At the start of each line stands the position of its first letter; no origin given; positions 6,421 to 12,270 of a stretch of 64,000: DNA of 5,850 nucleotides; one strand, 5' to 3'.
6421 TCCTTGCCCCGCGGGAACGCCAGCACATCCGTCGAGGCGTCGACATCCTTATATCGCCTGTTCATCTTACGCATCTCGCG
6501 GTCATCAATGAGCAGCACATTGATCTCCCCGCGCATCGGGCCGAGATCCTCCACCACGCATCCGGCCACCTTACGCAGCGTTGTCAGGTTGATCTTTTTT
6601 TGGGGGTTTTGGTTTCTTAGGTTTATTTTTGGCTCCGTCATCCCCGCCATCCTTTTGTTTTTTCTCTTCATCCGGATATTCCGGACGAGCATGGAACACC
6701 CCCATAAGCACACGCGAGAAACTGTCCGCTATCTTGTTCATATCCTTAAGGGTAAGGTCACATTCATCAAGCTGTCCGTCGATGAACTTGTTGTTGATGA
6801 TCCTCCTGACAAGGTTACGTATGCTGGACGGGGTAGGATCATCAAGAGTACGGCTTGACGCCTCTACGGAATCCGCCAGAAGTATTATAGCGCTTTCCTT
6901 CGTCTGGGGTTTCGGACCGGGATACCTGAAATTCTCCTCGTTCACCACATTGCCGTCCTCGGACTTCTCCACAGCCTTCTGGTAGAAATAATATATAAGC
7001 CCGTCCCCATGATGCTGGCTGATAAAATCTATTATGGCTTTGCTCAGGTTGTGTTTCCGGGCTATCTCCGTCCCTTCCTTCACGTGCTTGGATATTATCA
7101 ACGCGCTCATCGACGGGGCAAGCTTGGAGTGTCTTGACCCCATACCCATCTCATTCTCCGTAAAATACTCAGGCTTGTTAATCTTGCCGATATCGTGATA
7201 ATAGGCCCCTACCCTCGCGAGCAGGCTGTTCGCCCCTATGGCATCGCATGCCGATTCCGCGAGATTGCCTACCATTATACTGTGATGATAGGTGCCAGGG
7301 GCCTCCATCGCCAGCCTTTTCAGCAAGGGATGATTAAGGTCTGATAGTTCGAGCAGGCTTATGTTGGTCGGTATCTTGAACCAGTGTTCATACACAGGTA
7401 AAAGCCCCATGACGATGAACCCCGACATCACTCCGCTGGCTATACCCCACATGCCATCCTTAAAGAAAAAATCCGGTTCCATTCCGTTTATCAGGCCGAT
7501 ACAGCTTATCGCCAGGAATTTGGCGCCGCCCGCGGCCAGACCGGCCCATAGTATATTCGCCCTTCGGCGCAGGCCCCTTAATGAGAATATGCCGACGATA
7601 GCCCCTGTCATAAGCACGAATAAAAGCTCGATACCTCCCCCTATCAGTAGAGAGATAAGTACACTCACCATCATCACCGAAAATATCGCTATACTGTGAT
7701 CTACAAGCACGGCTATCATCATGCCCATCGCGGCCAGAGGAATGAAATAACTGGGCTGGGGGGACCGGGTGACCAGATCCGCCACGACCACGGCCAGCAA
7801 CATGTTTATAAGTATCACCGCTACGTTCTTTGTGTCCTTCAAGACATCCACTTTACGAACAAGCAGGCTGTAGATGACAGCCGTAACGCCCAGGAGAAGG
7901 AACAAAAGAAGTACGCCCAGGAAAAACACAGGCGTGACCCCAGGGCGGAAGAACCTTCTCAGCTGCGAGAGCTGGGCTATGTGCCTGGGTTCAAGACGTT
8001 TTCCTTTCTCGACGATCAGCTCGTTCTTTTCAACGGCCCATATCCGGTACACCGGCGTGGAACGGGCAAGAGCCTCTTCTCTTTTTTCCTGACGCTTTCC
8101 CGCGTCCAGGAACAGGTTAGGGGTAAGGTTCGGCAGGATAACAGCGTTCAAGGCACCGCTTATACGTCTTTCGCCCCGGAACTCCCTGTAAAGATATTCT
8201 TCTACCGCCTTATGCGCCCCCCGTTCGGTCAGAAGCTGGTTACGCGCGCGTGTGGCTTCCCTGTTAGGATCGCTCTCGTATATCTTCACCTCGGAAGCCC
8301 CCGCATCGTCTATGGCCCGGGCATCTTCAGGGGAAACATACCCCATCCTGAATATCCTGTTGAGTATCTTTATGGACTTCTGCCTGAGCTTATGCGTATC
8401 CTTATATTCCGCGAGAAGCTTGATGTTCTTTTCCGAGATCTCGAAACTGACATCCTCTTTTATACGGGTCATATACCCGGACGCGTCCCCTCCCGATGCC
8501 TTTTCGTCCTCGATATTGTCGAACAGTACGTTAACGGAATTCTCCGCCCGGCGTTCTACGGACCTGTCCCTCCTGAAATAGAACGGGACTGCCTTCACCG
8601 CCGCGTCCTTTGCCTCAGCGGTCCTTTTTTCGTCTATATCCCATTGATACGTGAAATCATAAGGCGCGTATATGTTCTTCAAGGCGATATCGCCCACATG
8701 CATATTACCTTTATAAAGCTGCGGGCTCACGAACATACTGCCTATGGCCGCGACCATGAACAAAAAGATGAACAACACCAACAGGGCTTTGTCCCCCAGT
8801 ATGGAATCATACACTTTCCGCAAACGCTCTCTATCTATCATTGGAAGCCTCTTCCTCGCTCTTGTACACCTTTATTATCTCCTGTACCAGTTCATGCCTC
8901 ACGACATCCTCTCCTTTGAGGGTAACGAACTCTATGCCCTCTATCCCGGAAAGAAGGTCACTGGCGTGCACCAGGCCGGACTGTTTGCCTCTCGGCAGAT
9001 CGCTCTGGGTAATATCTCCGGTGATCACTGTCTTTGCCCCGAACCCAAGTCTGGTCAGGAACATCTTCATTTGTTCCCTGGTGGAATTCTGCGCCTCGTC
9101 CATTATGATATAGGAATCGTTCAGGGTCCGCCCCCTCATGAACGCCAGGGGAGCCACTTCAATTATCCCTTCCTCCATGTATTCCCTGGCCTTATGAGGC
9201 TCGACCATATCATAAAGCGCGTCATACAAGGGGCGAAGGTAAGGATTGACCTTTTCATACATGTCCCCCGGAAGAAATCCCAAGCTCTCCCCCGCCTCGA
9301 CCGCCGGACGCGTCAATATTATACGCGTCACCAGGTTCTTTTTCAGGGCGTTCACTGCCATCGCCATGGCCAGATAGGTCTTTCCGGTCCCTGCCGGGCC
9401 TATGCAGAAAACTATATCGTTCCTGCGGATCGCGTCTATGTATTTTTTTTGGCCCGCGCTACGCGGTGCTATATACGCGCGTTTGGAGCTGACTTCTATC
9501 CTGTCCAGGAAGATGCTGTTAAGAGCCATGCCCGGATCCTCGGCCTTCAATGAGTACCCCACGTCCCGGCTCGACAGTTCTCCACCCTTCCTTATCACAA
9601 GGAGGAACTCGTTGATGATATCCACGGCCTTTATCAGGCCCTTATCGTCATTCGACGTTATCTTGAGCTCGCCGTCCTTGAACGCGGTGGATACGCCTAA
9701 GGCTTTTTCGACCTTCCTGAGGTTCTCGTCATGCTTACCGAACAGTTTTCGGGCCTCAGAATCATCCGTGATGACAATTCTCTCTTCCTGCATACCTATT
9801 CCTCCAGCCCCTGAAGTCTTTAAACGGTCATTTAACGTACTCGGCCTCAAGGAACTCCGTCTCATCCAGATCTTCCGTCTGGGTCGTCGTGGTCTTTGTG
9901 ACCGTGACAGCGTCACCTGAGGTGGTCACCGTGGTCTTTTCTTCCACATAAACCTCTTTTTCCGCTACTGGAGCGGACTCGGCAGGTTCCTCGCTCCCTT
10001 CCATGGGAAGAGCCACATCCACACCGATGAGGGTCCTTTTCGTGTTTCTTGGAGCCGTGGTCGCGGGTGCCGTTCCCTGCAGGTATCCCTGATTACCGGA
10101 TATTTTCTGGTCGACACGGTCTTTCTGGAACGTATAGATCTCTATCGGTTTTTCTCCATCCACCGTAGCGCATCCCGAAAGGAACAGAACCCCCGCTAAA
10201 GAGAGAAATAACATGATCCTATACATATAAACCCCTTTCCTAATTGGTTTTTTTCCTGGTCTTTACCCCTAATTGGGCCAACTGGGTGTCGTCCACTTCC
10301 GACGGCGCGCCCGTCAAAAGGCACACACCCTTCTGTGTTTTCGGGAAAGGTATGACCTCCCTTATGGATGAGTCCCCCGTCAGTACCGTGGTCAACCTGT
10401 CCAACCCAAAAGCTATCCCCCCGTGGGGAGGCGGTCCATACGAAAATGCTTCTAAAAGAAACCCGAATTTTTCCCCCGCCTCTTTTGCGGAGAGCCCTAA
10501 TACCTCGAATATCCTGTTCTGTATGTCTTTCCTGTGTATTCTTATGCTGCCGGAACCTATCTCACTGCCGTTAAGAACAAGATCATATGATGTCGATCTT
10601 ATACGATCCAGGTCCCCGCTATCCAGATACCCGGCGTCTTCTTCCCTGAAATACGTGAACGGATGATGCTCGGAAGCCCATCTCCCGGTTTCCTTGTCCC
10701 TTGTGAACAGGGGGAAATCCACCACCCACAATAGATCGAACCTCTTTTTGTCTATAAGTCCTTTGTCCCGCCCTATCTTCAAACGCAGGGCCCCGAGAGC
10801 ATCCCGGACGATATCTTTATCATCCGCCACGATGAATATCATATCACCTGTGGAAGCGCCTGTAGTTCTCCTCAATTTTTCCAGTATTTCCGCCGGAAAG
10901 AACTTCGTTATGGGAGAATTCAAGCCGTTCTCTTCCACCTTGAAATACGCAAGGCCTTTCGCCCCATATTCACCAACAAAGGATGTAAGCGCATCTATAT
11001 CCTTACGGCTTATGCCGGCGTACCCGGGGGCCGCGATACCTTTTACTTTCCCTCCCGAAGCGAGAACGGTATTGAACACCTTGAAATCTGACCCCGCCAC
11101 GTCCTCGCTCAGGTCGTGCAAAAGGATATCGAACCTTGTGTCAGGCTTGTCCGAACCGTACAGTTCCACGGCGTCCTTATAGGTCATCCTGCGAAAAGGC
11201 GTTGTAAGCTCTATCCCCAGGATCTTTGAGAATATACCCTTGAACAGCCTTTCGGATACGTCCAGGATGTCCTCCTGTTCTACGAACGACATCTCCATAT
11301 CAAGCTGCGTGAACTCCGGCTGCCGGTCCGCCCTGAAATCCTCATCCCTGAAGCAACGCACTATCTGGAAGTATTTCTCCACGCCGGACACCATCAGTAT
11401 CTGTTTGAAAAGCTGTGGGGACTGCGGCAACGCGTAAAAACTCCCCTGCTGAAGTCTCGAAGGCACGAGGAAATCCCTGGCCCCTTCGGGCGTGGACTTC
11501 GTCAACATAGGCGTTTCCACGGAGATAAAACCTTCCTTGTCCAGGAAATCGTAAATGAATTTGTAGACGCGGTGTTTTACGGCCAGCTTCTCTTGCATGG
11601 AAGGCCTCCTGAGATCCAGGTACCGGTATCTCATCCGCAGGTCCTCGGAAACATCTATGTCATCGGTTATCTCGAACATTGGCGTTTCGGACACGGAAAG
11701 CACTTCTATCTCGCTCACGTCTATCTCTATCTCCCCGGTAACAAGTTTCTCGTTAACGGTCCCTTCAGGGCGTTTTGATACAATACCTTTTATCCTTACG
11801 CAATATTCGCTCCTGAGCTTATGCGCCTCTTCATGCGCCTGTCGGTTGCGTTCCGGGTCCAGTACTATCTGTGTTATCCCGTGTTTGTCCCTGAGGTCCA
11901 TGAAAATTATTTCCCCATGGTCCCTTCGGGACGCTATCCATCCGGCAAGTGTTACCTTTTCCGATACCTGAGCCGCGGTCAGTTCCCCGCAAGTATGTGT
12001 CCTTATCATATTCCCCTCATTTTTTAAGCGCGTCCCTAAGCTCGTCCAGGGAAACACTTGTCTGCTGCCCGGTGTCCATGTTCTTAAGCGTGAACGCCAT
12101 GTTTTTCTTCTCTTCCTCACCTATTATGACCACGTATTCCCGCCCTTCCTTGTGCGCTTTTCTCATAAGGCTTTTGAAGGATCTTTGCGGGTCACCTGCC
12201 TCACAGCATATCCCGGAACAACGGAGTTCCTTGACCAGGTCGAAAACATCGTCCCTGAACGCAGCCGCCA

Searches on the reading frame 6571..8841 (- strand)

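Call 37: search_protein_families(library=pfam, proteins=[window:6571-8841:-], max_evalue=0.00001)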
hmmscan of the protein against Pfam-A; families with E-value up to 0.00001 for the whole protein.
window:6571-8841:- (756 aa): 3 families
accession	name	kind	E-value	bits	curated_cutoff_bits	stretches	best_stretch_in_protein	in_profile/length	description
PF07697.16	7TMR-HDED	-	2.6e-31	109.8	27.6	1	49-295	2-221/224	7TM-HD extracellular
PF07698.17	7TM-7TMR_HD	-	4.9e-30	105.3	29.4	1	307-492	4-190/190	7TM receptor with intracellular HD hydrolase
PF01966.28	HD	-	3e-17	63.4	22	1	517-661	1-115/116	HD domain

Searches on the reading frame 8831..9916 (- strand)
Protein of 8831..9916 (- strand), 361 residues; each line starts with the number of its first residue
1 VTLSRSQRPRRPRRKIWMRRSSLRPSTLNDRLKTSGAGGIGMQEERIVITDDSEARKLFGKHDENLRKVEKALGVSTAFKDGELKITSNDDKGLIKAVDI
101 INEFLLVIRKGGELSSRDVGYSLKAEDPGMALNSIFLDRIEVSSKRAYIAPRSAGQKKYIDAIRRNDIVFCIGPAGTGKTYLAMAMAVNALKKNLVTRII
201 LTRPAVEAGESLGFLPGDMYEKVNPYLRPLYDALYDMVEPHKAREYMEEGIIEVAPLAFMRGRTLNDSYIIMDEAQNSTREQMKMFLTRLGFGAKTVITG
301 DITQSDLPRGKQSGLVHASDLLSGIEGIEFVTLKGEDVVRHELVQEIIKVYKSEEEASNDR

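Call 37: search_protein_families(library=pfam, proteins=[window:8831-9916:-], max_evalue=0.00001)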
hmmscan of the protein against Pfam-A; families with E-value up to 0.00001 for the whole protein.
window:8831-9916:- (361 aa): 4 families
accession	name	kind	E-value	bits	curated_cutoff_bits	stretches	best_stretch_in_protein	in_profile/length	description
PF02562.22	PhoH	-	4.7e-96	320.6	27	1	149-352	2-205/205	PhoH-like protein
PF13604.12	AAA_30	-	3.5e-07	30.6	27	1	153-305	3-128/191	AAA domain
PF13245.12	AAA_19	-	3.8e-06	27.6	25.1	0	156-305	1-129/134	AAA domain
PF01695.23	IstB_IS21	-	5.1e-06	26.6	24.1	1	160-198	86-124/238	IstB-like ATP binding protein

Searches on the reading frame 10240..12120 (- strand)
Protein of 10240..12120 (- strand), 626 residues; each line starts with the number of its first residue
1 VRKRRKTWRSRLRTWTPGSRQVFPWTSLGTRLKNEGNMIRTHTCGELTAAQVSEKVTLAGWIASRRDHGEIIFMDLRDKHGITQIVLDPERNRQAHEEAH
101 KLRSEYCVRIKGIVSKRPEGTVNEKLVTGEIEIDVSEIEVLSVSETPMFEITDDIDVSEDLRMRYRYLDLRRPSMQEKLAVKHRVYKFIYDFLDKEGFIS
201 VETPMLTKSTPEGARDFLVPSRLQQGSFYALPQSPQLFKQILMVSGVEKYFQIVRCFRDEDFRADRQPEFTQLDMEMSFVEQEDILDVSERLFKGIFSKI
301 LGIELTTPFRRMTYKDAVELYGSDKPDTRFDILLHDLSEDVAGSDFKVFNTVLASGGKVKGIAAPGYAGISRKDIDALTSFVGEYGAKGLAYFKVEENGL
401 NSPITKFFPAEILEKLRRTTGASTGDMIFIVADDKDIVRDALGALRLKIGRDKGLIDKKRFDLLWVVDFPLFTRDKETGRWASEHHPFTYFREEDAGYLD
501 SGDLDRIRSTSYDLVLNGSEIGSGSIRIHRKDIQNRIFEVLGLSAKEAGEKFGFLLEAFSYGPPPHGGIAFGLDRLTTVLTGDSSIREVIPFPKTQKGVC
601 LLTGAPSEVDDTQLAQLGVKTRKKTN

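Call 37: search_protein_families(library=pfam, proteins=[window:10240-12120:-], max_evalue=0.00001)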
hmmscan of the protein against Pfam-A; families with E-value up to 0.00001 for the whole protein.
window:10240-12120:- (626 aa): 3 families
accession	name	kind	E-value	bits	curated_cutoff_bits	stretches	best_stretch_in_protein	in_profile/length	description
PF00152.25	tRNA-synt_2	-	2.8e-121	404.7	25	1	158-596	1-308/308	tRNA synthetases class II (D, K and N)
PF02938.19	GAD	-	1.7e-29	102.3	23.4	1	349-442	1-95/95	GAD domain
PF01336.31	tRNA_anti-codon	-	1.4e-18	67.1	27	1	56-141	1-75/75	OB-fold nucleic acid binding domain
